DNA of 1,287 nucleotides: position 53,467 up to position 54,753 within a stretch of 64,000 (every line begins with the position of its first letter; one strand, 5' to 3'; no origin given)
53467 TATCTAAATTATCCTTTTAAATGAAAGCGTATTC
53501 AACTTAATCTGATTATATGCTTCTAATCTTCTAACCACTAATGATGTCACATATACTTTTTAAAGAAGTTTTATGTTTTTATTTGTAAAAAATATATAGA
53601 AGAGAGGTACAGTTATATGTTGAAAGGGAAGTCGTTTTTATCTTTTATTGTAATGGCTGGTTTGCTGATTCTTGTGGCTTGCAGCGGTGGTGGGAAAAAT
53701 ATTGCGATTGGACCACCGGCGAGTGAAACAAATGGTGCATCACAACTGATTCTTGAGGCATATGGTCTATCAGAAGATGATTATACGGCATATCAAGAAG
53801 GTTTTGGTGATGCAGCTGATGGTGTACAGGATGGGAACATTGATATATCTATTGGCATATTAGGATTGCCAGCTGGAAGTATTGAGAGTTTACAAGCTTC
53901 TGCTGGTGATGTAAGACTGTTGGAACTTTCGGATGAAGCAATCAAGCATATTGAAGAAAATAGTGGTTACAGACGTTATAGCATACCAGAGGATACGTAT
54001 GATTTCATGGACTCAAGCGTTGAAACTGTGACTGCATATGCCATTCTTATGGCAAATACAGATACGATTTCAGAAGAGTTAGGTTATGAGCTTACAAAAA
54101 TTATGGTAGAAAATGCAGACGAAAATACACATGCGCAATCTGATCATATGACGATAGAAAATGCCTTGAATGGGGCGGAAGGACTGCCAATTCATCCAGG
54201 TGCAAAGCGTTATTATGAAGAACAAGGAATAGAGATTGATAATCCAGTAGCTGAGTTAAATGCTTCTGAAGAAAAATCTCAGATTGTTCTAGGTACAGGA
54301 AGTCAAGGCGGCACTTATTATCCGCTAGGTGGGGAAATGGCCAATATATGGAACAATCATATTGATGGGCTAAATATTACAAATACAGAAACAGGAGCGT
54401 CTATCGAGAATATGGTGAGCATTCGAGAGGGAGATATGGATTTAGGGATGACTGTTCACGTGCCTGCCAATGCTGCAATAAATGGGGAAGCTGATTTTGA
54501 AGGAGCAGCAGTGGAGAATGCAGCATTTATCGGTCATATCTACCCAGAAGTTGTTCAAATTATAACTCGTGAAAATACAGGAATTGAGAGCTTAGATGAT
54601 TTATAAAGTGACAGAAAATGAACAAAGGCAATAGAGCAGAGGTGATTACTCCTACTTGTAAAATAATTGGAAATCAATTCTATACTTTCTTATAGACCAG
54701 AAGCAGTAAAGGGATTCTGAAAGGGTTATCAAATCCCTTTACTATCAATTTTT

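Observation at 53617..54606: TAXI-TRAP solute-binding protein with its two halves in swapped order (natural circular permutant?)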

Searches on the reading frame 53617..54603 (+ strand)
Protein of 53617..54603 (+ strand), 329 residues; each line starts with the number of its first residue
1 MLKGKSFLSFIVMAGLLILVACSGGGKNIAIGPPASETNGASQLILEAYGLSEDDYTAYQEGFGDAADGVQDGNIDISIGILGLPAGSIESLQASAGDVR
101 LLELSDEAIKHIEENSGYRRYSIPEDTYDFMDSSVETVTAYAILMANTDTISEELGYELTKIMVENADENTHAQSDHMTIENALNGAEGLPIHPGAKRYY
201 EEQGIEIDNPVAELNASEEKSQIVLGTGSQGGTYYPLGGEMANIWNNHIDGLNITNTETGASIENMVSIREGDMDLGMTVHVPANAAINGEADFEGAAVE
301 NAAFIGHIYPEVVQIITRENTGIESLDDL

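Call 5: search_protein_families(library=pfam, proteins=[window:53617-54603:+], max_evalue=1)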
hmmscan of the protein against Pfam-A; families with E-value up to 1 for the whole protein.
window:53617-54603:+ (329 aa): 4 families
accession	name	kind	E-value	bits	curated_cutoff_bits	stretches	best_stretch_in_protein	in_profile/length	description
PF16868.10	NMT1_3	-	8e-62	209.9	27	2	26-204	111-289/289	NMT1-like family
PF09084.16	NMT1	-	0.06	13.7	20.5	0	26-82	93-149/216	NMT1/THI5 like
PF09652.15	Cas_VVA1548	-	0.089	13.4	25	1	193-227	6-41/91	Putative CRISPR-associated protein (Cas_VVA1548)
PF02969.23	TAF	-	0.21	12.2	21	0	90-134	7-51/66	TATA box binding protein associated factor (TAF)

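Call 6: find_homologous_proteins(query=window:53617-54603:+, max_evalue=0.00001)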
Query window:53617-54603:+ (329 aa): 1012 proteins with E <= 0.00001 among 3343 candidates; the best 120 are listed.
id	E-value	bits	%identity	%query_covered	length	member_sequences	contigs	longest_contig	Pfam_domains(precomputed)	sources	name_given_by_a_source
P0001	2.0e-197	673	94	100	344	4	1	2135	PF16868.11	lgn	-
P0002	2.8e-185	633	87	100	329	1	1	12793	PF16868.11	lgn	-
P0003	8.4e-174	595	81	100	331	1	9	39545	PF16868.11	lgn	-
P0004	9.4e-174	595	81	100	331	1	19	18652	PF16868.11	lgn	-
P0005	4.1e-173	593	81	100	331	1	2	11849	PF16868.11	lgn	-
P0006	3.2e-171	587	80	100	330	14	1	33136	PF16868.11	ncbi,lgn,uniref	ncbi:TAXI family TRAP transporter solute-binding subunit [Oceanobacillus sp. HCA-5259]|uniref:TAXI f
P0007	2.8e-169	580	84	90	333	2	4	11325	PF16868.11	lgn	-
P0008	1.3e-168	578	80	97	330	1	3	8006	PF16868.11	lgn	-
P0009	1.8e-168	578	80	97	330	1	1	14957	PF16868.11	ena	-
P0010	3.4e-168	577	80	97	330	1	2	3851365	PF16868.11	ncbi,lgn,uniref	ncbi:TAXI family TRAP transporter solute-binding subunit [Oceanobacillus sp. FSL H7-0719]|uniref:TAX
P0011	4.5e-168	576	80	97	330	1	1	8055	PF16868.11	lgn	-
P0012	1.0e-167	575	79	99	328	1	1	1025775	PF16868.11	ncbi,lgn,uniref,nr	ncbi:TAXI family TRAP transporter solute-binding subunit [Oceanobacillus alkalisoli]|uniref:TAXI fam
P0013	2.1e-167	574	79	99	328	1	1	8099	PF16868.11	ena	-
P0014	6.1e-167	573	79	97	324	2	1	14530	PF16868.11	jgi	-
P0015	8.3e-167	572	77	100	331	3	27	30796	PF16868.11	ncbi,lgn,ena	-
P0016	4.1e-166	570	77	100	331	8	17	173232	PF16868.11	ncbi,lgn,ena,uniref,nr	ncbi:hypothetical protein GCM10010978_33010 [Compostibacillus humi]|uniref:TAXI family TRAP transpor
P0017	1.0e-165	569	77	100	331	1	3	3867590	PF16868.11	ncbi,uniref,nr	ncbi:TRAP-type uncharacterized transport system substrate-binding protein [Virgibacillus natechei]|u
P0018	1.8e-165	568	78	100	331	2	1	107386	PF16868.11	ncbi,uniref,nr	ncbi:TAXI family TRAP transporter solute-binding subunit [Oceanobacillus damuensis]|uniref:TAXI fami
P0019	2.0e-164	564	78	94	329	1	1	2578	PF16868.11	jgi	jgi:hypothetical protein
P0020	2.1e-164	564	76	100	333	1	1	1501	PF16868.11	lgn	-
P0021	2.7e-164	564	79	94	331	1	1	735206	PF16868.11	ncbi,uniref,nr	ncbi:TAXI family TRAP transporter solute-binding subunit [Virgibacillus sp. C22-A2]|uniref:TAXI fami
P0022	2.4e-163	561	76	99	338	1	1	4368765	PF16868.11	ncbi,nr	ncbi:TRAP transporter solute receptor, TAXI family [Bacillus freudenreichii]|nr:TRAP transporter sol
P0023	2.6e-163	561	75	100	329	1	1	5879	PF16868.11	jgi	jgi:hypothetical protein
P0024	3.6e-163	560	76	99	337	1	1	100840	PF16868.11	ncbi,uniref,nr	ncbi:TAXI family TRAP transporter solute-binding subunit [Siminovitchia acidinfaciens]|uniref:TAXI f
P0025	4.1e-162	557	76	98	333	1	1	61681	PF16868.11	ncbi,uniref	ncbi:TAXI family TRAP transporter solute-binding subunit [Virgibacillus byunsanensis]|uniref:TAXI fa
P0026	9.7e-162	556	75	100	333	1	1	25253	PF16868.11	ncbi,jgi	jgi:TRAP-type uncharacterized transport system substrate-binding protein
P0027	1.3e-161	555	76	99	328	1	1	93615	PF16868.11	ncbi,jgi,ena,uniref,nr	ncbi:TAXI family TRAP transporter solute-binding subunit [Virgibacillus sp. YIM 98842]|jgi:hypotheti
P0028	5.7e-161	553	74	100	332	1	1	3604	PF16868.11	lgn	-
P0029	8.1e-161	553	80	91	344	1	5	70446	PF16868.11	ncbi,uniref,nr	ncbi:TAXI family TRAP transporter solute-binding subunit [Siminovitchia fortis]|uniref:TAXI family T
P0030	8.3e-161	553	74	99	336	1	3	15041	PF16868.11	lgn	-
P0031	9.6e-161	552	78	94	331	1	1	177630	PF16868.11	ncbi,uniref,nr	ncbi:hypothetical protein CIL05_14915 [Virgibacillus profundi]|uniref:TRAP transporter substrate-bin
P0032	2.0e-160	551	80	91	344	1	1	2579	PF16868.11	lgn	-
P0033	2.2e-160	551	78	95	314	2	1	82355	PF16868.11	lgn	-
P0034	6.0e-160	550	79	91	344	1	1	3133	PF16868.11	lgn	-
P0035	2.4e-159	548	75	100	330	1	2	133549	PF16868.11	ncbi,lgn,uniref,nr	ncbi:TAXI family TRAP transporter solute-binding subunit [Oceanobacillus polygoni]|uniref:TRAP-type 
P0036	3.7e-159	547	77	94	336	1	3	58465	PF16868.11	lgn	-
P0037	4.6e-159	547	73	99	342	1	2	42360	PF16868.11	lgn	-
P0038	7.9e-159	546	75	98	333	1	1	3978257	PF16868.11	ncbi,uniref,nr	ncbi:TAXI family TRAP transporter solute-binding subunit [Sporosarcina sp. Marseille-Q4063]|uniref:T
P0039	9.7e-159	546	75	100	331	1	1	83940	PF16868.11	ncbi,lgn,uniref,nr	ncbi:TAXI family TRAP transporter solute-binding subunit [Oceanobacillus saliphilus]|uniref:TAXI fam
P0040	1.0e-158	546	75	99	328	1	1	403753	PF16868.11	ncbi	ncbi:TAXI family TRAP transporter solute-binding subunit [Virgibacillus oceani]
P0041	1.3e-158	545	74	98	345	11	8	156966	PF16868.11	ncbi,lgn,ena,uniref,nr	ncbi:TAXI family TRAP transporter solute-binding subunit [Siminovitchia fordii]|uniref:TAXI family T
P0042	2.6e-158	544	75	98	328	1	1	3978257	PF16868.11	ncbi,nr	ncbi:TAXI family TRAP transporter solute-binding subunit [Sporosarcina sp. Marseille-Q4063]|nr:TAXI 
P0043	2.8e-158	544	76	92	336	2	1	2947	PF16868.11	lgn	-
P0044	3.5e-158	544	76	96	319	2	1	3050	PF16868.11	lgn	-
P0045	3.7e-158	544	74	99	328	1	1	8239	PF16868.11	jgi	jgi:hypothetical protein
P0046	7.4e-158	543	74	100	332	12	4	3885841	PF16868.11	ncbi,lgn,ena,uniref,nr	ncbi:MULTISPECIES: TAXI family TRAP transporter solute-binding subunit [unclassified Psychrobacillus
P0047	1.1e-157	542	75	98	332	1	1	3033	PF16868.11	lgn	-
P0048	1.3e-157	542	74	98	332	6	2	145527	PF16868.11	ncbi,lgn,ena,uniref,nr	ncbi:TAXI family TRAP transporter solute-binding subunit [Virgibacillus sp. MSJ-26]|uniref:TAXI fami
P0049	1.3e-157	542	72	100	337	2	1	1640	PF16868.11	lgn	-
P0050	3.2e-157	541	75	100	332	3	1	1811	PF16868.11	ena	-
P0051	4.1e-157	540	75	98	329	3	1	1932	PF16868.11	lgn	-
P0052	4.3e-157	540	77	94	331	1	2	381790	PF16868.11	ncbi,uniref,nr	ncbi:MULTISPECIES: TAXI family TRAP transporter solute-binding subunit [unclassified Virgibacillus]|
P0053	6.1e-157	540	77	95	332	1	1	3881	PF16868.11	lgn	-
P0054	6.8e-157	540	73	99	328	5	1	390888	PF16868.11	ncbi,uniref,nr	ncbi:TAXI family TRAP transporter solute-binding subunit [Oceanobacillus jeddahense]|uniref:TAXI fam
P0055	1.1e-156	539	73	99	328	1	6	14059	PF16868.11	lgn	-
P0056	1.3e-156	539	73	100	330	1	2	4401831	PF16868.11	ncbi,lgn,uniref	ncbi:TAXI family TRAP transporter solute-binding subunit [Oceanobacillus sp. FSL K6-2867]|uniref:TAX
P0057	1.5e-156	539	73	99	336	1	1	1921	PF16868.11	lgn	-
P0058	1.8e-156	538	76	94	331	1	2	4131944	PF16868.11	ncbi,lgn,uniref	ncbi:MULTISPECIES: TAXI family TRAP transporter solute-binding subunit [unclassified Psychrobacillus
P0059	1.9e-156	538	73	100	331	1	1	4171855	PF16868.11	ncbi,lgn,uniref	ncbi:TAXI family TRAP transporter solute-binding subunit [Psychrobacillus sp. FSL K6-2684]|uniref:TA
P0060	1.9e-156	538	76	94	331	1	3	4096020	PF16868.11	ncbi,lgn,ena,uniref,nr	ncbi:TAXI family TRAP transporter solute-binding subunit [Psychrobacillus sp. AK 1817]|uniref:TAXI f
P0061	2.1e-156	538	76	94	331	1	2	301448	PF16868.11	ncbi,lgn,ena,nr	ncbi:TAXI family TRAP transporter solute-binding subunit [Psychrobacillus faecigallinarum]|nr:TAXI f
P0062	2.3e-156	538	76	94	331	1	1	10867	PF16868.11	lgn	-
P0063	3.0e-156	538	75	97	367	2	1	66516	PF16868.11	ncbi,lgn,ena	-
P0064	5.3e-156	537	74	100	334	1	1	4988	PF16868.11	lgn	-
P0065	8.1e-156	536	76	94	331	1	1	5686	PF16868.11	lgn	-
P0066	9.0e-156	536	73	100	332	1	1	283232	PF16868.11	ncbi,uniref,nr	ncbi:TAXI family TRAP transporter solute-binding subunit [Ornithinibacillus halotolerans]|uniref:TAX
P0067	9.5e-156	536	73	99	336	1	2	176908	PF16868.11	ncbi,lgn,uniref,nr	ncbi:TRAP-type uncharacterized transport system substrate-binding protein [Bacillus thermophilus]|un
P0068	1.1e-155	536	73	100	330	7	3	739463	PF16868.11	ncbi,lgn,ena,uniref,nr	ncbi:TAXI family TRAP transporter solute-binding subunit [Oceanobacillus profundus]|uniref:TAXI fami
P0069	1.3e-155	535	72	100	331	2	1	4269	PF16868.11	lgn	-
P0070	1.6e-155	535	74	98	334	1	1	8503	PF16868.11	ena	-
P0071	2.0e-155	535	72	100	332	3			PF16868.11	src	-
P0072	2.4e-155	535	73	99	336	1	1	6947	PF16868.11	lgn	-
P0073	3.2e-155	534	73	100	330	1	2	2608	PF16868.11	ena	-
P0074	3.2e-155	534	77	90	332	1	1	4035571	PF16868.11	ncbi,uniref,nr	ncbi:TAXI family TRAP transporter solute-binding subunit [Lentibacillus sp. CBA3610]|uniref:TAXI fam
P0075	4.9e-155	534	71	100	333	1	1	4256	PF16868.11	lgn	-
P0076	5.3e-155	533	74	100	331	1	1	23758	PF16868.11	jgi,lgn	jgi:hypothetical protein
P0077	7.3e-155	533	76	92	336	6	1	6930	PF16868.11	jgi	-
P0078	1.0e-154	533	75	96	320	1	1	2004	PF16868.11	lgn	-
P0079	1.4e-154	532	75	96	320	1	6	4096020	PF16868.11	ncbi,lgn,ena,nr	ncbi:TAXI family TRAP transporter solute-binding subunit [Psychrobacillus sp. AK 1817]|nr:TAXI famil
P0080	1.4e-154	532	70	100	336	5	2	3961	PF16868.11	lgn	-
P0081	1.4e-154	532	74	98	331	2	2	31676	PF16868.11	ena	-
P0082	1.5e-154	532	75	96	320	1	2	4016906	PF16868.11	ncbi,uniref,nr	ncbi:TAXI family TRAP transporter solute-binding subunit [Psychrobacillus sp. Sa2BUA9]|uniref:TAXI f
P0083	1.8e-154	532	71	100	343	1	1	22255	PF16868.11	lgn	-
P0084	3.3e-154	531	75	95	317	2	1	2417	PF16868.11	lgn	-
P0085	5.6e-154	530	73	98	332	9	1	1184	PF16868.11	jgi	jgi:uncharacterized protein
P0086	6.1e-154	530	75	94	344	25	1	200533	PF16868.11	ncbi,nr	ncbi:hypothetical protein SAMN05421832_108179 [Psychrobacillus psychrodurans]|nr:hypothetical protei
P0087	1.3e-153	529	74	98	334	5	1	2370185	PF16868.11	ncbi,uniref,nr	ncbi:TAXI family TRAP transporter solute-binding subunit [Sporosarcina sp. 6E9]|uniref:TAXI family T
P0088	1.4e-153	529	72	94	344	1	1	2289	PF16868.11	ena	-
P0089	1.5e-153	529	72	100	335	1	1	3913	PF16868.11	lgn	-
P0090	2.1e-153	528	74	98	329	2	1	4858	PF16868.11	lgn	-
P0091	2.4e-153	528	75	94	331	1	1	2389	PF16868.11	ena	-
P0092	2.6e-153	528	72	100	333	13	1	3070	PF16868.11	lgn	-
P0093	2.9e-153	528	72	100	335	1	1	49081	PF16868.11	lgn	-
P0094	3.0e-153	528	72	100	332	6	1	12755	PF16868.11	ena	-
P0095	3.1e-153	528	71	100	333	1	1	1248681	PF16868.11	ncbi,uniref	ncbi:TAXI family TRAP transporter solute-binding subunit [Virgibacillus kekensis]|uniref:TAXI family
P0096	3.3e-153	528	72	100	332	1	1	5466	PF16868.11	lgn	-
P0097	3.7e-153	527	74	98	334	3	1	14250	PF16868.11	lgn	-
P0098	3.9e-153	527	72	100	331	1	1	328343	PF16868.11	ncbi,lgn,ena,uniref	ncbi:TAXI family TRAP transporter solute-binding subunit [Virgibacillus soli]|uniref:TAXI family TRA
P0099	4.7e-153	527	70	100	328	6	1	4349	PF16868.11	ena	-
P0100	6.5e-153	527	74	95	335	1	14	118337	PF16868.11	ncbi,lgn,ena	ncbi:MAG TPA: TAXI family TRAP transporter solute-binding subunit [Bacillota bacterium]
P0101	8.3e-153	526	75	94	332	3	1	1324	PF16868.11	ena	-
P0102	8.4e-153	526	73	98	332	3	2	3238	PF16868.11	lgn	-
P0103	1.0e-152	526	68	100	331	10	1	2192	PF16868.11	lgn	-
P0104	1.1e-152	526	72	100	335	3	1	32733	PF16868.11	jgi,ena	-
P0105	1.7e-152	525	71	99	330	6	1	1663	PF16868.11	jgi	-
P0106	1.9e-152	525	73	98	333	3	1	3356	PF16868.11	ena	-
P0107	2.4e-152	525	71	100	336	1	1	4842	PF16868.11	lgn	-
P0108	3.7e-152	524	71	99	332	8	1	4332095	PF16868.11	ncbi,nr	ncbi:TAXI family TRAP transporter solute-binding subunit [Psychrobacillus glaciei]|nr:TAXI family TR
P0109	4.7e-152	524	71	100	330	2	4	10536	PF16868.11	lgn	-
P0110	5.2e-152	524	74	95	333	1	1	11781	PF16868.11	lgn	-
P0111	5.5e-152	524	74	94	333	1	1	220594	PF16868.11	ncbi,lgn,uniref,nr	ncbi:hypothetical protein SAMN04488072_107111 [Lentibacillus halodurans]|uniref:TRAP transporter sol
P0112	1.2e-151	522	71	100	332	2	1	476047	PF16868.11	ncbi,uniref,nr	ncbi:TAXI family TRAP transporter solute-binding subunit [Psychrobacillus vulpis]|uniref:TAXI family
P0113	1.4e-151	522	74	94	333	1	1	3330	PF16868.11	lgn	-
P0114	1.7e-151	522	73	100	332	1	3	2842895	PF16868.11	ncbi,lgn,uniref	ncbi:TAXI family TRAP transporter solute-binding subunit [Sporosarcina sp. FSL W7-1349]|uniref:TAXI 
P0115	2.3e-151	521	74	94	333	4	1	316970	PF16868.11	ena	-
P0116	3.4e-151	521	71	100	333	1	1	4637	PF16868.11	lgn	-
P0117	4.7e-151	520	75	95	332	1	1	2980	PF16868.11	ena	-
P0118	5.2e-151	520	68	100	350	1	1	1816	PF16868.11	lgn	-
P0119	5.5e-151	520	71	100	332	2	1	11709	PF16868.11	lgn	-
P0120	1.1e-150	519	72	98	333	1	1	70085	PF16868.11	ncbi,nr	ncbi:TAXI family TRAP transporter solute-binding subunit [Lentibacillus lipolyticus]|nr:TAXI family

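Call 7: search_solved_structures(query=window:53617-54603:+, max_evalue=0.01, show_alignments=3)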
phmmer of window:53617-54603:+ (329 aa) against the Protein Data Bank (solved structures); distinct sequences matched with E-value up to 0.01: 7.
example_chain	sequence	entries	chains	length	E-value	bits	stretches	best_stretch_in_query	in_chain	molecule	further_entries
8s4j_A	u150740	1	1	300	2e-30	109.4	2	26-205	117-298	TAXI family TRAP transporter solute-binding subunit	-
9ibo_A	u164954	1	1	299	2.1e-30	109.3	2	26-205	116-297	TAXI family TRAP transporter solute-binding subunit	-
9ibp_A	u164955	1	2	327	1e-29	107.1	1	22-208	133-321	Immunogenic protein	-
1us4_A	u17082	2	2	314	4.1e-27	98.5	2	26-205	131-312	PUTATIVE GLUR0 LIGAND BINDING CORE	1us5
8u79_A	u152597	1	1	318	5.1e-27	98.2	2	26-205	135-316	Immunogenic protein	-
9oz4_A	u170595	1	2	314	4.4e-21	78.7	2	223-328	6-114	TRAP transporter solute receptor, TAXI family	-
4ddd_A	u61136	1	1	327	8.5e-21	77.7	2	26-204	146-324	Immunogenic protein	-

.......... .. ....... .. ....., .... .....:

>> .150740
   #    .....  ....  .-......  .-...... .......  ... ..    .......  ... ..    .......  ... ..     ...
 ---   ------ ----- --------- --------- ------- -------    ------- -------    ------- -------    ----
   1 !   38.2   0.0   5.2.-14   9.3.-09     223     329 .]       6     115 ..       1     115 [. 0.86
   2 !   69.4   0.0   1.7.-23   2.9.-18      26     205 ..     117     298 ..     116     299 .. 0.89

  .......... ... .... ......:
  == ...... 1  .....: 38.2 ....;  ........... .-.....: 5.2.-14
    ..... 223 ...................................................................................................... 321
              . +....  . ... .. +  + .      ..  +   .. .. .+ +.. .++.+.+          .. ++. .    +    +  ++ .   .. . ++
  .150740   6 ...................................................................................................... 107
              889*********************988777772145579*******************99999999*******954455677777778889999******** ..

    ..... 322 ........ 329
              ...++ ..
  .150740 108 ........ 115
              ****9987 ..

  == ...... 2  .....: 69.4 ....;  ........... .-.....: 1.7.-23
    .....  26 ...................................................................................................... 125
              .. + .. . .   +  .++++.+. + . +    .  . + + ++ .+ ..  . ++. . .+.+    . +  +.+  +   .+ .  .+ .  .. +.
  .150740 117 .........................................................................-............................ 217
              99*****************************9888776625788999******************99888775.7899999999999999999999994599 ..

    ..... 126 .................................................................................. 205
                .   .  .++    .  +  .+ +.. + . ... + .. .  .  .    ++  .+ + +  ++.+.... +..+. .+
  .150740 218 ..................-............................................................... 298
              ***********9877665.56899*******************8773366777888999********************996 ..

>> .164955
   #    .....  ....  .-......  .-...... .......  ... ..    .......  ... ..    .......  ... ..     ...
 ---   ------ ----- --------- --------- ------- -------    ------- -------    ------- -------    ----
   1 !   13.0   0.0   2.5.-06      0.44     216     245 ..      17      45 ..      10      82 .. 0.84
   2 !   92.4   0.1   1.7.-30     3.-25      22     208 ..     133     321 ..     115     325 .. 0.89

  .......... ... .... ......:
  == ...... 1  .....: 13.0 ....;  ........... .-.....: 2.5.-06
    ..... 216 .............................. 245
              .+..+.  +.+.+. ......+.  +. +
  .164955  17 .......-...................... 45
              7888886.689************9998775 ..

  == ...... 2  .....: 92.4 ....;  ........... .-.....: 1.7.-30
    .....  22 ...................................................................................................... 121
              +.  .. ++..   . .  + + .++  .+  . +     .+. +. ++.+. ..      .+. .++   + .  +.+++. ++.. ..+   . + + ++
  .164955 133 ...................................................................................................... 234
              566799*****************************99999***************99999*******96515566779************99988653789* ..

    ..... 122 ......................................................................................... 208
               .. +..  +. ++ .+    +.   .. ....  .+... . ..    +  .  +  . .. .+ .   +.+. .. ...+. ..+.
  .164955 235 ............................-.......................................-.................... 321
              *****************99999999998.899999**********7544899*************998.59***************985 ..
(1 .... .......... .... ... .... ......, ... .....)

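Call 19: find_related_loci(query=window:53617-54603:+, collection=genome_contigs, flank=8000)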
Query window:53617-54603:+ (329 aa) in genome_contigs; peptide patterns used: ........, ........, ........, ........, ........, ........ (x = any residue, [..] = any of these).
119 stretches matched a pattern; 11 encode a relative of the query (tblastn E <= 1e-3); 10 distinct loci.
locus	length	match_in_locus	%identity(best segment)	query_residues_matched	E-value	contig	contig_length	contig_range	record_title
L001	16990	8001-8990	78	2-329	1e-175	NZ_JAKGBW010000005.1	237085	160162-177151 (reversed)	Oceanobacillus alkalisoli strain APA_J-2 (6-2) NODE_5_length_237085_cov_49.032668, whole genome shotgun sequence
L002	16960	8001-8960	80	10-329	1e-175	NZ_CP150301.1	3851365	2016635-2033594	Oceanobacillus sp. FSL H7-0719 chromosome, complete genome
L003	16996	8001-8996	74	2-329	4e-167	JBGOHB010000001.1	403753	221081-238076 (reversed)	Virgibacillus oceani strain HS4 NODE_1, whole genome shotgun sequence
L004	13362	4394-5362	74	8-329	1e-165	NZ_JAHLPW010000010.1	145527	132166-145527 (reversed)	Virgibacillus sp. MSJ-26 L-49_ctg0010, whole genome shotgun sequence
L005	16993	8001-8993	72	2-329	1e-158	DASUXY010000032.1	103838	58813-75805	MAG TPA_asm: Bacillota bacterium isolate SMAG_U1881 k141_1513618, whole genome shotgun sequence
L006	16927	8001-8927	72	21-329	2e-156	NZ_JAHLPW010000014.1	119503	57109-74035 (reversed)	Virgibacillus sp. MSJ-26 L-49_ctg0014, whole genome shotgun sequence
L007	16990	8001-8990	80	2-329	2e-178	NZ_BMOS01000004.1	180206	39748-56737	Oceanobacillus indicireducens strain JCM 17251 sequence04, whole genome shotgun sequence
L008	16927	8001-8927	88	21-329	0e+0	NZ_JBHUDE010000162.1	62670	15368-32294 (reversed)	Oceanobacillus luteolus strain CGMCC 1.12406 soapdenovo_K_105_162, whole genome shotgun sequence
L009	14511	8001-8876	57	26-329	3e-67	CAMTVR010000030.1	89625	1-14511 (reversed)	MAG: uncultured Bacillus sp. isolate G05_MAG_00003 genome assembly, contig: G05_MAG_00003_000000000011, whole genome sho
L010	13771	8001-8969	51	26-329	4e-67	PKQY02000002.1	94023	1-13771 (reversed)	MAG: Bacillota bacterium isolate ZC4RG07 NODE_92_length_94023_cov_36.698302, whole genome shotgun sequence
